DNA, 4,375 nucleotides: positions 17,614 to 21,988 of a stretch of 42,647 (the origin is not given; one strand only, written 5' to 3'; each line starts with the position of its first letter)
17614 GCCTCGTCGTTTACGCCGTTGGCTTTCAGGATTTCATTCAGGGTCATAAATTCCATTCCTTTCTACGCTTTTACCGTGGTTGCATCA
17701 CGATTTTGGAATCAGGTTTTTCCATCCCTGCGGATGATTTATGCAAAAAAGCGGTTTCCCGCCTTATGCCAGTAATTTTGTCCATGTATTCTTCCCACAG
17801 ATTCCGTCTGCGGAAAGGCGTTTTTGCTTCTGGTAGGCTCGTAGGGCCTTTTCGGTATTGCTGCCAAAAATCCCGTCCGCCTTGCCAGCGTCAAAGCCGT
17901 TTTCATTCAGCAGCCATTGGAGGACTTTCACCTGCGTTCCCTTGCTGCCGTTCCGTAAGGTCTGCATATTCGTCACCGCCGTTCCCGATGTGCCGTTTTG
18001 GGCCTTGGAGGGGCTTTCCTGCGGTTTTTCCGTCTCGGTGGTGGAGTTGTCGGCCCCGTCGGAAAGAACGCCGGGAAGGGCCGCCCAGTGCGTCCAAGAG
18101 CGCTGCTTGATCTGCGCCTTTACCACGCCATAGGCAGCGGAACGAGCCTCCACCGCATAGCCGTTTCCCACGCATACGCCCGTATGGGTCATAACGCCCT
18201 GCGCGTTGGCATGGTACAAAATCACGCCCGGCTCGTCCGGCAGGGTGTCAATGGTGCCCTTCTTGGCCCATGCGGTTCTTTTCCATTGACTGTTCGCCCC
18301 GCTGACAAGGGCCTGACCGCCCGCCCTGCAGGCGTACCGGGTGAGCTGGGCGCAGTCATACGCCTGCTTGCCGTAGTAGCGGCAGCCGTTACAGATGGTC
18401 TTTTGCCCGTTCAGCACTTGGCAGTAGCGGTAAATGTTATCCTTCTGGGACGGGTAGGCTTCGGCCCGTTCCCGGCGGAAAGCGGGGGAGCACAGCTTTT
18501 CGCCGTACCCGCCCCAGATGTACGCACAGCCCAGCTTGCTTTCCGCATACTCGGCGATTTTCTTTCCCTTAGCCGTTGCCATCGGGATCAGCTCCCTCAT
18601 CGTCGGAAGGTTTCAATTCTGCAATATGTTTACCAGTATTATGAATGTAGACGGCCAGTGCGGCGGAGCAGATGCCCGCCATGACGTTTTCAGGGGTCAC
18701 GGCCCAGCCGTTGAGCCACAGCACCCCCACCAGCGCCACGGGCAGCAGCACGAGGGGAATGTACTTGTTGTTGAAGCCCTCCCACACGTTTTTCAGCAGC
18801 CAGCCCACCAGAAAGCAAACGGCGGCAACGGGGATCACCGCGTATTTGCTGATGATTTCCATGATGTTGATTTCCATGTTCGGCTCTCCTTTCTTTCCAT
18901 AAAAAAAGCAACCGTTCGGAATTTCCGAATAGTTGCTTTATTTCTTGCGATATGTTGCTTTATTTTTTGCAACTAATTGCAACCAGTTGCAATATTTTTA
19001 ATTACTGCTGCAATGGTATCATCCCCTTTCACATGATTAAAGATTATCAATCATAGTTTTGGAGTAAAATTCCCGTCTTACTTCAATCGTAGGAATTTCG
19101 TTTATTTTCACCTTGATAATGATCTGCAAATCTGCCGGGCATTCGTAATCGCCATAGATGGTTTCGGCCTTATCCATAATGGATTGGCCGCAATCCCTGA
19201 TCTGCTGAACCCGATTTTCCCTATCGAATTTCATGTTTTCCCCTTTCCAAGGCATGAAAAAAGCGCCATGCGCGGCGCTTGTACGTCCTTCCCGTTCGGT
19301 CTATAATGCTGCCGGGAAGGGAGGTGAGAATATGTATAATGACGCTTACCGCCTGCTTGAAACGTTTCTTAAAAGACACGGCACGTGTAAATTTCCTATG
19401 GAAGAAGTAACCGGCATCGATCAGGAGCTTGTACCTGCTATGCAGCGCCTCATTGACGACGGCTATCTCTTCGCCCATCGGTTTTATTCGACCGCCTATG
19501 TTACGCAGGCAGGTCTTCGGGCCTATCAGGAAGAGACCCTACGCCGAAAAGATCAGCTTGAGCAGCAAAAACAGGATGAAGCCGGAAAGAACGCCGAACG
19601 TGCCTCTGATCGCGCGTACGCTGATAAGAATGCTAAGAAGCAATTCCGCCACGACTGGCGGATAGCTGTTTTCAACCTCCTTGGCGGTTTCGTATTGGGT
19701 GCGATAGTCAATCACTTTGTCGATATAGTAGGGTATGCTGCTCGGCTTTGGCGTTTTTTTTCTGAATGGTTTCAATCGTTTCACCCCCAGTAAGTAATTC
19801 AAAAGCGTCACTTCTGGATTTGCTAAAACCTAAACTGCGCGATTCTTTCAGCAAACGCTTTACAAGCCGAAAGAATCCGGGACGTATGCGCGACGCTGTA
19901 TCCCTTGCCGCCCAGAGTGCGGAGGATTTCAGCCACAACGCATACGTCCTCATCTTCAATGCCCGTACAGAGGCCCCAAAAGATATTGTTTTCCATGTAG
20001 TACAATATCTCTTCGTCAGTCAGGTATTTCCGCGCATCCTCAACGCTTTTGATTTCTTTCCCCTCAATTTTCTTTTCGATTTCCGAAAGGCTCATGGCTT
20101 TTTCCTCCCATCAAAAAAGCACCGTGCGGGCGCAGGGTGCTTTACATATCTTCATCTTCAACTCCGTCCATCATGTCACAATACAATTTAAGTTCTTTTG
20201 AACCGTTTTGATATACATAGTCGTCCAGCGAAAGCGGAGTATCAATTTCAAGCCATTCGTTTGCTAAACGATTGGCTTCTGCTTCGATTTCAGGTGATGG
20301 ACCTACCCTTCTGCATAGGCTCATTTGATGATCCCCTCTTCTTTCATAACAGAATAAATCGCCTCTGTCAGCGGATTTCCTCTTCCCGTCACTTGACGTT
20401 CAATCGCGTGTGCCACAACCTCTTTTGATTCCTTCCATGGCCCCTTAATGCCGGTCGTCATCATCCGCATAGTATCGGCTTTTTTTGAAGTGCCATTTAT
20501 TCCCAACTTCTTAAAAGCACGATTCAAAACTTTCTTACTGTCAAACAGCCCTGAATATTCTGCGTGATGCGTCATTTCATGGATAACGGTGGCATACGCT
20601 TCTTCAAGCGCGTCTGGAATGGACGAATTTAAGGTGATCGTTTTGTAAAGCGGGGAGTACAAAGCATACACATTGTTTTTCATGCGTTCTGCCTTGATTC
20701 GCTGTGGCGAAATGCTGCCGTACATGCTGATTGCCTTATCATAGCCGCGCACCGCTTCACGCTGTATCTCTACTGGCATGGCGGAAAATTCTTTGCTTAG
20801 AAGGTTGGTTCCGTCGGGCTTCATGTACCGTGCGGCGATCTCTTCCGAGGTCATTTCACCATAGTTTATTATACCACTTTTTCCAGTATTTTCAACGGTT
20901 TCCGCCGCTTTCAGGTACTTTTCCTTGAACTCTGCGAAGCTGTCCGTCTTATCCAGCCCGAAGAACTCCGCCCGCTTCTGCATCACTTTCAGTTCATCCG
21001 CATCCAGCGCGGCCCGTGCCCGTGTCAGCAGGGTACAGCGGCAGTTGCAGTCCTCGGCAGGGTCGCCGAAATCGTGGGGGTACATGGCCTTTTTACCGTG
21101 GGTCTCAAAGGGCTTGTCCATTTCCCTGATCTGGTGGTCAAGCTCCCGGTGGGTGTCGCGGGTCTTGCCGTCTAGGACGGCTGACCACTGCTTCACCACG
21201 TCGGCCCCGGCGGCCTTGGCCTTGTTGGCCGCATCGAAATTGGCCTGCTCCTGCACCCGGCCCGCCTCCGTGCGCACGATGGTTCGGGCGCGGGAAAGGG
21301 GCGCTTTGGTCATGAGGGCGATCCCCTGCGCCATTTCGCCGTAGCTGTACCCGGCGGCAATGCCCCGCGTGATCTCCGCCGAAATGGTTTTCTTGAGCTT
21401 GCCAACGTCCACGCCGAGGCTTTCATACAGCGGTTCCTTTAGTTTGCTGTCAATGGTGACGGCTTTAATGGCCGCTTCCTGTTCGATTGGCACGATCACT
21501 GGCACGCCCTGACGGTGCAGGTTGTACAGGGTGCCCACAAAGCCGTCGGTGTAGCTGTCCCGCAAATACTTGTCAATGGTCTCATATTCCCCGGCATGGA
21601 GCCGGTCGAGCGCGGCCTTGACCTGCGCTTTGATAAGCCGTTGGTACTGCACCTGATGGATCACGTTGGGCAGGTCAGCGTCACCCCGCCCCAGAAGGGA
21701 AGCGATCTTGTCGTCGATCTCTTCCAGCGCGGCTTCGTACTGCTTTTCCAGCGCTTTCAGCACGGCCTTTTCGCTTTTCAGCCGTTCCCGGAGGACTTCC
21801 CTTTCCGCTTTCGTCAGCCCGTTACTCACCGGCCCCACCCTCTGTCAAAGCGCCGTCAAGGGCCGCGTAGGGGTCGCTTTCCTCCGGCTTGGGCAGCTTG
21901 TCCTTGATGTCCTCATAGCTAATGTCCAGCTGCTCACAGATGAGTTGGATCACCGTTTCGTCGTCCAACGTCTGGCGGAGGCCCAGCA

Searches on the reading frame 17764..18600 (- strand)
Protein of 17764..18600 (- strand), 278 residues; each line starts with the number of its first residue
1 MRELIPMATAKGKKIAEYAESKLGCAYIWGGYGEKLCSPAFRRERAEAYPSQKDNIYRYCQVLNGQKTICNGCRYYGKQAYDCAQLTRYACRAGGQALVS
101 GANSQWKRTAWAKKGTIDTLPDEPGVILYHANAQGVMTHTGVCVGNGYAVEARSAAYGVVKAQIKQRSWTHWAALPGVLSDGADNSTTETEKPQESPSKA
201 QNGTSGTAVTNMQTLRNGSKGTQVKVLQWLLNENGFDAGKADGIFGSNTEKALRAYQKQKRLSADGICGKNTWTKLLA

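Call 51: search_protein_families(library=pfam, proteins=[window:17764-18600:-], max_evalue=0.001)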
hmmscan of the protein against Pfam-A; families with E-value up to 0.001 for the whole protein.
window:17764-18600:- (278 aa): 1 family
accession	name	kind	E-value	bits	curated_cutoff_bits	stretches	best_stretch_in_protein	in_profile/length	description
PF01471.23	PG_binding_1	-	2.6e-18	66.4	23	1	221-276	2-57/57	Putative peptidoglycan binding domain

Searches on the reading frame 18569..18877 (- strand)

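Call 51: search_protein_families(library=pfam, proteins=[window:18569-18877:-], max_evalue=0.001)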
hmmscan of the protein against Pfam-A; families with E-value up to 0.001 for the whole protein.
window:18569-18877:- (102 aa): 1 family
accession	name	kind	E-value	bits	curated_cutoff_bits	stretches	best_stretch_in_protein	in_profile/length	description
PF16079.10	Phage_holin_5_2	-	8.5e-09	36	29.2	1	17-83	1-74/76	Phage holin family Hol44, in holin superfamily V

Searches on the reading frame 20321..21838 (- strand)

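Call 51: search_protein_families(library=pfam, proteins=[window:20321-21838:-], max_evalue=0.001)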
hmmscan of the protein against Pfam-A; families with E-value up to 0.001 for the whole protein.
window:20321-21838:- (505 aa): 1 family
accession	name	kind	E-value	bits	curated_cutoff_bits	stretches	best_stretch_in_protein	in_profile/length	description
PF04233.19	Phage_Mu_F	-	6.2e-22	78.9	29.6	1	151-270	2-111/112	Phage Mu protein F like protein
